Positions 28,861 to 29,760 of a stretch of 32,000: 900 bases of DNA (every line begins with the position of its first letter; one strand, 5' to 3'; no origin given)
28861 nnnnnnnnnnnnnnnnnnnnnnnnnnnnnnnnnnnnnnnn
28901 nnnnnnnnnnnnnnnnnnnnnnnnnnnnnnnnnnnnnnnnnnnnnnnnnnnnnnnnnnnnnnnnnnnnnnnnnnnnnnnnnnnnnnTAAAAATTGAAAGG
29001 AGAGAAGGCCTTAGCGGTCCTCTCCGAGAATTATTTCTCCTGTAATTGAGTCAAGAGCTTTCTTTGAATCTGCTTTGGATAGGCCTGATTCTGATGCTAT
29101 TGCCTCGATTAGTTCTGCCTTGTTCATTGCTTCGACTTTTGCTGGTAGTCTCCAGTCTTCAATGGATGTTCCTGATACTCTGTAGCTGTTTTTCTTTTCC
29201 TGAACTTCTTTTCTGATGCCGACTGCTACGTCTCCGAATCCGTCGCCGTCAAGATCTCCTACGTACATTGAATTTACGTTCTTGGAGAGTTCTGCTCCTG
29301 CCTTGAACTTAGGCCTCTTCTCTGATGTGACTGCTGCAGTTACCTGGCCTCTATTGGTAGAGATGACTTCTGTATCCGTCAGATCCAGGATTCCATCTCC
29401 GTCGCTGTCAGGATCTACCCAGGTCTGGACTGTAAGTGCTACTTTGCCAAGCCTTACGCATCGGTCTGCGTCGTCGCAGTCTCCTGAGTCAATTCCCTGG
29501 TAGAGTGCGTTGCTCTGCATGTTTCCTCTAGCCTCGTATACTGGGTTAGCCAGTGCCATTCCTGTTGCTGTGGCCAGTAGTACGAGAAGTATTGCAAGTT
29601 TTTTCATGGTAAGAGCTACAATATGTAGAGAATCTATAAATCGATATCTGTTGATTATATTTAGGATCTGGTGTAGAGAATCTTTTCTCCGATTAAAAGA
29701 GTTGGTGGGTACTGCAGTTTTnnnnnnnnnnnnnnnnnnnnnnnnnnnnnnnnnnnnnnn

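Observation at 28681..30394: Three diverged paralogs of an unrecognised ~100-aa acidic protein, each with its own leaderless promoter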

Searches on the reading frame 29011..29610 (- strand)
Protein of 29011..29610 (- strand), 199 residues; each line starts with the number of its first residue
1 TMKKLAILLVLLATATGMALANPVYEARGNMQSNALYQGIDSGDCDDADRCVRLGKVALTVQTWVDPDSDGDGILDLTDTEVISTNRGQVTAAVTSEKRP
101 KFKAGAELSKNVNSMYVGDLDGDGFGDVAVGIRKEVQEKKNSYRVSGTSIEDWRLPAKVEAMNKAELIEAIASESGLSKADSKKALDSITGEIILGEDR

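Call 15: search_protein_families(library=pfam, proteins=[window:29011-29610:-], max_evalue=0.01)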
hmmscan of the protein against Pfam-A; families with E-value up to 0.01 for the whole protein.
window:29011-29610:- (199 aa): 3 families
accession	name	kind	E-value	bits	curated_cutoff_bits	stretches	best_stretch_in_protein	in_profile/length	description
PF00216.26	Bac_DNA_binding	-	5.1e-07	30.3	22.4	1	162-193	1-32/90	Bacterial DNA-binding protein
PF01839.29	FG-GAP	-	4.8e-05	23.6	22.1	1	113-131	3-21/37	FG-GAP repeat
PF13517.12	FG-GAP_3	-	0.00081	20.4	26.9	0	70-130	3-61/61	FG-GAP-like repeat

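Call 72: search_protein_families(library=padloc, proteins=[window:29011-29610:-], max_evalue=0.001)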
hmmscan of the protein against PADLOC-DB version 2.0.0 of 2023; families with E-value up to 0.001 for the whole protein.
window:29011-29610:- (199 aa): 0 families
